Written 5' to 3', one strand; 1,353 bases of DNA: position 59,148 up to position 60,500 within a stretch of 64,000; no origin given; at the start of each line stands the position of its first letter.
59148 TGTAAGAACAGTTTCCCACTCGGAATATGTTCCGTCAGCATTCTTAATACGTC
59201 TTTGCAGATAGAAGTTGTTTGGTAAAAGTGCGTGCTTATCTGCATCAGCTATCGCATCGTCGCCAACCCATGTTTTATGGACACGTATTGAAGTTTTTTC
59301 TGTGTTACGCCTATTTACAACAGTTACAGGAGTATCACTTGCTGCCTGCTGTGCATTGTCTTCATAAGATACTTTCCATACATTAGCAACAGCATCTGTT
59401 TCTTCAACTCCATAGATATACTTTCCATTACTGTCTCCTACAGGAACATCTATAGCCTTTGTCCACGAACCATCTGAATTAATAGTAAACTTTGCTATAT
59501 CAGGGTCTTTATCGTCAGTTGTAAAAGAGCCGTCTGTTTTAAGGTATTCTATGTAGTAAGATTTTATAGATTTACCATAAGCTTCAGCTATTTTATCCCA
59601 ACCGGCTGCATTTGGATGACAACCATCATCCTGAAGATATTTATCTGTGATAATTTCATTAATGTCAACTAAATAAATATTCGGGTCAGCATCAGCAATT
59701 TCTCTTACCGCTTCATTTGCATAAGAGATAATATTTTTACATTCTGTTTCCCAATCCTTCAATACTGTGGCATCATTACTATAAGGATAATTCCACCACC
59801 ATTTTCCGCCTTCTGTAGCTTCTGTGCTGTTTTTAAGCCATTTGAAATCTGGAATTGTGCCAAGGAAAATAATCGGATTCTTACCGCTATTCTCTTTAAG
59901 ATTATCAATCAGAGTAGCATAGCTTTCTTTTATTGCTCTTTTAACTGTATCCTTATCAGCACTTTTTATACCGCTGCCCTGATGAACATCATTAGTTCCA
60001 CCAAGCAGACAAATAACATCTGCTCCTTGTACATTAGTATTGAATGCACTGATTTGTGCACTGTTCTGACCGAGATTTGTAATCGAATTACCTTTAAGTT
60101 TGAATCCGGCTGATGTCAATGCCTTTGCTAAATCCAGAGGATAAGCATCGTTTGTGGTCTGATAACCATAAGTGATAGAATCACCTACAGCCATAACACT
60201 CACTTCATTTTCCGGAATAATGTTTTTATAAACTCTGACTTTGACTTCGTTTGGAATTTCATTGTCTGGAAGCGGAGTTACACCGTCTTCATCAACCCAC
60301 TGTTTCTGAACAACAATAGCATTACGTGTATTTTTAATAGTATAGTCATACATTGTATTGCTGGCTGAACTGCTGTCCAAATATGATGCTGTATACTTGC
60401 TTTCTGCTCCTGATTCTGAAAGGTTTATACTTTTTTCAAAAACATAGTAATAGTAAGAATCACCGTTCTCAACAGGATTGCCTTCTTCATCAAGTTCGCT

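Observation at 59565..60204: SGNH/GDSL esterase domain inserted in the stalk of the giant pilus-tip adhesin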

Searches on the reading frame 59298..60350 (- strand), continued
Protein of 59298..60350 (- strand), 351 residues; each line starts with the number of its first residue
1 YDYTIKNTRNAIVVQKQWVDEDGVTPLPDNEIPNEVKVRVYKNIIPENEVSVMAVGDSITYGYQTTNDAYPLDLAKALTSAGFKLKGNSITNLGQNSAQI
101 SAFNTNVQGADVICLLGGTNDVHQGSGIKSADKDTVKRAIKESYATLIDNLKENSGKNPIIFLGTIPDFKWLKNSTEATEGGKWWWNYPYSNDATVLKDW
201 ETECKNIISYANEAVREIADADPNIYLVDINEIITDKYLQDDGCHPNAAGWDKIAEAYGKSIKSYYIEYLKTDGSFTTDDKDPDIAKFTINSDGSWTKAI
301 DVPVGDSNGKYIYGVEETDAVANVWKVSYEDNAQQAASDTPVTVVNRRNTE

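Call 68: fold_search(model_id=the predicted structure, library=viral)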
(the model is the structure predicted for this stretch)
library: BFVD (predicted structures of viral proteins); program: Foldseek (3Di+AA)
matches with E <= 10: 400; with E <= 0.001: 112
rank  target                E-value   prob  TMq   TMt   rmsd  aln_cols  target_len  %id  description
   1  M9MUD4                2.1e-08  1.00  0.42  0.31   9.8       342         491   15  (no name in the UniProt tables at hand)
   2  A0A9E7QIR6            3.4e-08  1.00  0.40  0.21  12.4       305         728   16  (no name in the UniProt tables at hand)
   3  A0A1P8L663            4.1e-08  1.00  0.42  0.28   3.8       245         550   16  Tail spike protein [Pectobacterium phage PP99]
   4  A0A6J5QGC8            9.1e-08  1.00  0.38  0.13   5.8       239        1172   18  SGNH_hydrolase domain containing protein [uncultured Caudovirales phage]
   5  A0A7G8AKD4            1.2e-07  1.00  0.40  0.14   5.1       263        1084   19  Tail fiber estarase [Bacillus phage 1_ICo-2020]
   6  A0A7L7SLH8            1.6e-07  1.00  0.40  0.37  11.3       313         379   18  Esterase [Gordonia phage Clown]
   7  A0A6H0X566            2.9e-07  1.00  0.42  0.20   4.9       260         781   15  (no name in the UniProt tables at hand)
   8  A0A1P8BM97            2.9e-07  1.00  0.41  0.18  11.9       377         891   13  (no name in the UniProt tables at hand)
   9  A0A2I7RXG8            2.9e-07  1.00  0.38  0.29  17.3       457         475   12  SGNH hydrolase-type esterase domain protein [Vibrio phage 1.249.B._10N.261.55.B9]
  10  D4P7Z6                3.7e-07  1.00  0.41  0.34   5.3       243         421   16  Gp21 [Rhodococcus phage ReqiPine5]
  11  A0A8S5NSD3            4.0e-07  1.00  0.42  0.15   5.5       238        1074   19  SGNH hydrolase [Podoviridae sp. ctrTt13]
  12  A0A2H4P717            4.5e-07  1.00  0.39  0.22   8.4       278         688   16  GDSL-like lipase [Pseudomonas phage nickie]
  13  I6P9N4                4.5e-07  1.00  0.38  0.23  19.1       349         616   16  Lipase/acylhydrolase domain-containing protein [Staphylococcus phage G15]
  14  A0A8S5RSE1            4.8e-07  1.00  0.39  0.27   5.7       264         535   14  XynB-like protein [Siphoviridae sp. ctFBb37]
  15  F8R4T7                5.4e-07  1.00  0.38  0.27  17.8       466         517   12  SGNH hydrolase-type esterase domain-containing protein [Escherichia phage K30]
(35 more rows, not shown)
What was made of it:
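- Closest known: Phage tail-spike and tail-fibre SGNH esterases, and viral haemagglutinin-esterases. Same: These are the top BFVD fold hits: the Pectobacterium phage PP99 tail spike and a Bacillus phage 'tail fiber esterase' (call 68).
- Phage tail spikes and fibres carrying SGNH esterases are the top viral fold matches, which is a precedent for an esterase on an adhesive fibre (call 68). Phage receptor-modifying esterases are structural neighbours (call 68).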

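Call 70: search_protein_families(library=pfam, proteins=[L017:612-2498:+, L017:13644-15767:-, L017:16084-16740:+, L017:17162-18004:+, L017:18009-18707:+, L017:18704-19417:+, L017:19417-20148:+], max_evalue=0.001)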
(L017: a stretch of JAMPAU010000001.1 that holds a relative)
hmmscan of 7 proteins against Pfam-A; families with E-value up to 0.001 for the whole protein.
L017:612-2498:+ (628 aa): 2 families
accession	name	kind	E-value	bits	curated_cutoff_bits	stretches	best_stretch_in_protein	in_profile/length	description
PF00657.28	Lipase_GDSL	-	6.1e-14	53.1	23.6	1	40-282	1-208/208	GDSL-like Lipase/Acylhydrolase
PF13472.12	Lipase_GDSL_2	-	9.1e-13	49.5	32.9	1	42-275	1-176/178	GDSL-like Lipase/Acylhydrolase family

L017:13644-15767:- (707 aa): 2 families
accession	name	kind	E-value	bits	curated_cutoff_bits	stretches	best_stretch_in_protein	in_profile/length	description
PF00150.24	Cellulase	-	1.7e-70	238.1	23.5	1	406-678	12-271/272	Cellulase (glycosyl hydrolase family 5)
PF18522.7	DUF5620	-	5.8e-43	146.5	25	2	90-201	2-120/120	Domain of unknown function (DUF5620)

L017:16084-16740:+ (218 aa): 0 families

L017:17162-18004:+ (280 aa): 3 families
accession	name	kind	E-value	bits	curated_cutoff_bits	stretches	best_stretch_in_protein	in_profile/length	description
PF08282.18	Hydrolase_3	-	1.1e-52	179.8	20.9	1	13-275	2-255/255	haloacid dehalogenase-like hydrolase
PF05116.19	S6PP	-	2.4e-14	53.9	20.3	2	195-255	151-213/247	Sucrose-6F-phosphate phosphohydrolase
PF00702.32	Hydrolase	-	2.5e-06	28.5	26.4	1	10-242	2-190/191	haloacid dehalogenase-like hydrolase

L017:18009-18707:+ (232 aa): 0 families

L017:18704-19417:+ (237 aa): 0 families

L017:19417-20148:+ (243 aa): 0 families

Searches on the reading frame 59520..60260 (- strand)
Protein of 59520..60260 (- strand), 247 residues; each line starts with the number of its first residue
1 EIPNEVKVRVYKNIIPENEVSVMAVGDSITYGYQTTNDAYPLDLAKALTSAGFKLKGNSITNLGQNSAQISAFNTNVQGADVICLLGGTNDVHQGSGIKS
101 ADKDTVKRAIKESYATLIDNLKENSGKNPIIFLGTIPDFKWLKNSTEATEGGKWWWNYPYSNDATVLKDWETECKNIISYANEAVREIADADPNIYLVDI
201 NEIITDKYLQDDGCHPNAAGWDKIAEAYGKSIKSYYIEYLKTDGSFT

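Call 8: search_solved_structures(query=window:59520-60260:-, max_evalue=1, show_alignments=3)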
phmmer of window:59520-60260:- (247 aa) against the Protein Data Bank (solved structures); distinct sequences matched with E-value up to 1: 6.
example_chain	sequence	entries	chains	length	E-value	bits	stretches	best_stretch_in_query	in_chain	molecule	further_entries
8ik1_A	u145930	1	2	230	0.0047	19.6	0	176-229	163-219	GDSL family lipase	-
7c23_A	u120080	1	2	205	0.0062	19.2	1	19-101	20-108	Carboxylesterase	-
9kr0_A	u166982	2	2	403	0.007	19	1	22-227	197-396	SGNH/GDSL hydrolase family protein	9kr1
9kqz_A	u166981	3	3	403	0.018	17.6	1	22-227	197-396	SGNH/GDSL hydrolase family protein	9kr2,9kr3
9otv_A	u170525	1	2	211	0.023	17.3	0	22-100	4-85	Lysophospholipase L1-like esterase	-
7c29_A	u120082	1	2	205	0.048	16.3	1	19-101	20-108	Carboxylesterase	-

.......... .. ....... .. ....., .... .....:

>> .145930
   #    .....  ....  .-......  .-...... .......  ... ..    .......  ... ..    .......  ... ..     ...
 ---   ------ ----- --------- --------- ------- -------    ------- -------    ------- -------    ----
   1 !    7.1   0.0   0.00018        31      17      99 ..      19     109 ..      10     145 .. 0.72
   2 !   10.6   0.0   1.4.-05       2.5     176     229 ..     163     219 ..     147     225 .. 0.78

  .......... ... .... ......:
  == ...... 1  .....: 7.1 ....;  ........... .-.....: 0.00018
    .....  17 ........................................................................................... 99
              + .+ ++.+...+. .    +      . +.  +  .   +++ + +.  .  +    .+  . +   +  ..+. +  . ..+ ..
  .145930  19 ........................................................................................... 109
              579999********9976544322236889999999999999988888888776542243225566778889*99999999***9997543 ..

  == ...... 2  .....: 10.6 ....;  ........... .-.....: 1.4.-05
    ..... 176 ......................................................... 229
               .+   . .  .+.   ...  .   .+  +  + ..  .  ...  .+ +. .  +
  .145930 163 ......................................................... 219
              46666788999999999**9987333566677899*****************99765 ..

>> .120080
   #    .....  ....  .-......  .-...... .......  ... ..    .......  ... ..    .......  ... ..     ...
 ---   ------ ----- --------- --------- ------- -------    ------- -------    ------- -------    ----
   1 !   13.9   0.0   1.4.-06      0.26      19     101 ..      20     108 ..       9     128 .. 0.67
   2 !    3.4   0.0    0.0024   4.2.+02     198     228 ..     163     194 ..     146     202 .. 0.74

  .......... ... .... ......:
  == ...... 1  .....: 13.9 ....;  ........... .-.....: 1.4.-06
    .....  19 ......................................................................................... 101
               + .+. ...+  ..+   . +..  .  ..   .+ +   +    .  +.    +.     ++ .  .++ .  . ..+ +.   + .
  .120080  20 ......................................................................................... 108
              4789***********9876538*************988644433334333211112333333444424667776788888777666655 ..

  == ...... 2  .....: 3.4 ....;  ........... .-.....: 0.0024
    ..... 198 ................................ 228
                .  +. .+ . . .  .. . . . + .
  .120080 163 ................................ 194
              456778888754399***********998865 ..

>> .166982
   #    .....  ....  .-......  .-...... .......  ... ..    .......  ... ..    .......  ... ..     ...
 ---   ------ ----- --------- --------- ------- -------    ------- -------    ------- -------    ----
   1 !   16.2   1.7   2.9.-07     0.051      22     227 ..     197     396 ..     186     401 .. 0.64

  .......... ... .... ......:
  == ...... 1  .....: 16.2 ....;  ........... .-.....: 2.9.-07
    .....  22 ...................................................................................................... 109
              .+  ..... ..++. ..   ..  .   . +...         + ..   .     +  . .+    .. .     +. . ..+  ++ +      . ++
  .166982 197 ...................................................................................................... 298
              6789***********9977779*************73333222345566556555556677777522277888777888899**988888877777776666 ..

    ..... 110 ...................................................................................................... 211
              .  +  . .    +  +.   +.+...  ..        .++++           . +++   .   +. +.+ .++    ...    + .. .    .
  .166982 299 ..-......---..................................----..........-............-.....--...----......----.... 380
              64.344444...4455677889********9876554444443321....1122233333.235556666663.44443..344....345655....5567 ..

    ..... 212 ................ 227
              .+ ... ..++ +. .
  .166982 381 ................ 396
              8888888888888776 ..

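Call 9: search_protein_families(library=ncbifam, proteins=[window:59520-60260:-], max_evalue=0.1)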
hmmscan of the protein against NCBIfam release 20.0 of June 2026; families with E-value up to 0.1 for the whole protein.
window:59520-60260:- (247 aa): 5 families
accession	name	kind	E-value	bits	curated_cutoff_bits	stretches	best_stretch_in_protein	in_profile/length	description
NF042968.1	AcxylEst_AxeA1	equivalog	5.3e-06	25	700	1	17-142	272-399/459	acetylxylan esterase AxeA1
TIGR00177.1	molyb_syn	domain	0.0015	18.5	85.35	1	19-119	3-94/148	molybdenum cofactor synthesis domain-containing protein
NF035951.1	rSAM_RumMC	equivalog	0.0029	16.3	720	1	60-132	203-273/510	RumMC family radical SAM sactipeptide maturase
NF007819.1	PRK10528.1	equivalog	0.018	14.7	270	0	204-235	176-207/210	multifunctional acyl-CoA thioesterase I/protease I/lysophospholipase L1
NF047474.1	GDSL_LA_2486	hypoth_equivalog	0.031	13.5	300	0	12-64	79-132/326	LA_2486 family SGNH/GDSL-type esterase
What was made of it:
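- On CAZy carbohydrate esterase family 3: The NCBIfam AxeA1 model scores only 25 bits against a cut-off of 700 (call 9).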

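Call 10: find_homologous_proteins(query=window:59520-60260:-, max_evalue=0.001)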
Query window:59520-60260:-: 857 candidates shared short words with the query, none scored E <= 0.001.

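Call 19: predict_structure(protein=window:59520-60260:-)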
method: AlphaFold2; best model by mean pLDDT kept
length: 247 residues; sequences in the alignment: 1
mean_pLDDT: 56.0   pTM: 0.60
mean pLDDT of the five models: 56.0, 43.5, 43.0, 40.1, 40.1
residues with pLDDT >= 90: 0; 70-90: 66; 50-70: 77; < 50: 104
segments of 3 or more residues with pLDDT < 50: 1-42, 52-77, 88-99, 140-158, 243-247
pLDDT, mean of each block of 10 residues (from residue 1): 32 33 30 40 52 45 40 47 55 43 78 72 67 66 40 41 69 76 84 80 69 64 68 61 45
secondary structure, 60 per line:
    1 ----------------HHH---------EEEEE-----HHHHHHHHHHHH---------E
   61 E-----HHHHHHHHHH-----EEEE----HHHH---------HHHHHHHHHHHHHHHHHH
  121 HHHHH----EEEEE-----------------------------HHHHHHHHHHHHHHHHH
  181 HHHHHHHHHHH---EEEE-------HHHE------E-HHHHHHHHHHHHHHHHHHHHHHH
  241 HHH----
elements in order: E29-33 H39-50 H67-76 E82-85 H90-93 H103-125 E130-134 H164-191 E195-198 H218-243

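Call 20: search_protein_representatives(protein=window:59520-60260:-)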
Query: 247 residues. Proteins with E-value up to 0.001 (for the whole library): 100; up to 1e-10: 27; up to 1e-30: 4. The best 100 are listed.
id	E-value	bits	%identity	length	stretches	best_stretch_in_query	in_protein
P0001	5.9e-161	549.9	100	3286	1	1-247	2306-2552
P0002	5.0e-50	186.6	52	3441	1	4-246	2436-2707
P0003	2.0e-34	135.5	42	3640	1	5-245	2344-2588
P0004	1.2e-32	129.7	41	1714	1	20-238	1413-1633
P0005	1.5e-29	119.5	41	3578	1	8-237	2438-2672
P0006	9.3e-29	116.9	38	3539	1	5-237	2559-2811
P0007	3.1e-28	115.2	40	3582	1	9-238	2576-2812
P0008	5.0e-27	111.2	41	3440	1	5-237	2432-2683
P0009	1.0e-26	110.2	37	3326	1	13-238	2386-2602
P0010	9.7e-25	103.7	41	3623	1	4-247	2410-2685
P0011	6.5e-24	101.0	41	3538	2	15-158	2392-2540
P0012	1.4e-23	100.0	36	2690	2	8-237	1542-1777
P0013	2.0e-23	99.5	38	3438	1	4-237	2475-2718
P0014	3.4e-23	98.7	39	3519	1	6-245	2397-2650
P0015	6.6e-23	97.8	35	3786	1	10-238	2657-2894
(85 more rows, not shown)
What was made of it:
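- Tried and rejected: The exhaustive representative search (call 20) found the family instead.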

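Call 30: search_protein_families(library=pfam, proteins=[P0001, P0003], max_evalue=0.01)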
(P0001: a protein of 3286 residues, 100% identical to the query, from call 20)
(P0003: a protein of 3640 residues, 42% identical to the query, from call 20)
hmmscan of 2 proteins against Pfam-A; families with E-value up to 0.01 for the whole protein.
P0001 (3286 aa): 4 families
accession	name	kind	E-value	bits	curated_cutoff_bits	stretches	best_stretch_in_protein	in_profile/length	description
PF05738.19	Cna_B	-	5.2e-25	88.1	22.3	2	1035-1106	1-71/87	Cna protein B-type domain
PF13472.12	Lipase_GDSL_2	-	1.8e-14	55.1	32.9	1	2329-2525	1-175/178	GDSL-like Lipase/Acylhydrolase family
PF21471.3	Reelin_subrepeat-B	-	0.0014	18.9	27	0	779-831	53-98/127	Reelin subrepeat B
PF02368.24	Big_2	-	0.0038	17.6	22.8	1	2970-3014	35-75/79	Bacterial Ig-like domain (group 2)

P0003 (3640 aa): 6 families
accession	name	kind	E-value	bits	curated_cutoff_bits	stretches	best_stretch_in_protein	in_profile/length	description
PF05738.19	Cna_B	-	9e-26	90.6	22.3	4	2657-2757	2-82/87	Cna protein B-type domain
PF13472.12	Lipase_GDSL_2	-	1.5e-22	81.4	32.9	1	2365-2563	1-177/178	GDSL-like Lipase/Acylhydrolase family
PF00657.28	Lipase_GDSL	-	1.3e-13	52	23.6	1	2363-2567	1-206/208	GDSL-like Lipase/Acylhydrolase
PF02368.24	Big_2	-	3e-10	40.3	22.8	1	3161-3221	4-70/79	Bacterial Ig-like domain (group 2)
PF13629.12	T2SS-T3SS_pil_N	-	5.9e-06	26.3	23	2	2820-2888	2-71/72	Pilus formation protein N terminal region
PF22579.2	Cbm74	-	2.5e-05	24.4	27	1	3079-3139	4-63/64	Carbohydrate binding module-like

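Call 34: find_encoding_contigs(protein=P0001, flank=10000, max_places=4)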
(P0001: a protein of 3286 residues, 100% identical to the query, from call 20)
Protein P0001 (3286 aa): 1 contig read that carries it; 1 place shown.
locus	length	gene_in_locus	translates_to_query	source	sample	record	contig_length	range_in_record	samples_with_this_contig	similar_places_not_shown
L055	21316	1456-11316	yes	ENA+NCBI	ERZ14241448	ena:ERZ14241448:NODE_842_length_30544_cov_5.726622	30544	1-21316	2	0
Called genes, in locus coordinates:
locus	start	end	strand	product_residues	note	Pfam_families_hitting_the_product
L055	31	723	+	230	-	-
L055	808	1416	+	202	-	PF14057:GGGtGRT, PF00905:Transpeptidase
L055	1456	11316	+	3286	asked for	PF05738:Cna_B, PF13472:Lipase_GDSL_2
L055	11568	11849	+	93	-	-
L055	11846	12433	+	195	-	PF00717:Peptidase_S24, PF10502:Peptidase_S26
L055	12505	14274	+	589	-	PF17802:SpaA, PF00746:Gram_pos_anchor (weak)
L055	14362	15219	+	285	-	PF04203:Sortase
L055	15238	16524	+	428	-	PF05738:Cna_B (weak)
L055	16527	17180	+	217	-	PF04203:Sortase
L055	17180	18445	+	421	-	PF13229:Beta_helix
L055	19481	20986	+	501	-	PF02254:TrkA_N (faint), PF01073:3Beta_HSD (weak), PF01370:Epimerase, PF02719:Polysacc_synt_2, PF04321:RmlD_sub_bind, PF07993:NAD_binding_4 (faint), PF16363:GDP_Man_Dehyd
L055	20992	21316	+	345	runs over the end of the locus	PF00106:adh_short (weak), PF01073:3Beta_HSD, PF01370:Epimerase, PF02719:Polysacc_synt_2, PF04321:RmlD_sub_bind, PF08659:KR (weak), PF16363:GDP_Man_Dehyd, PF13460:NAD_binding_10 (weak), +1 more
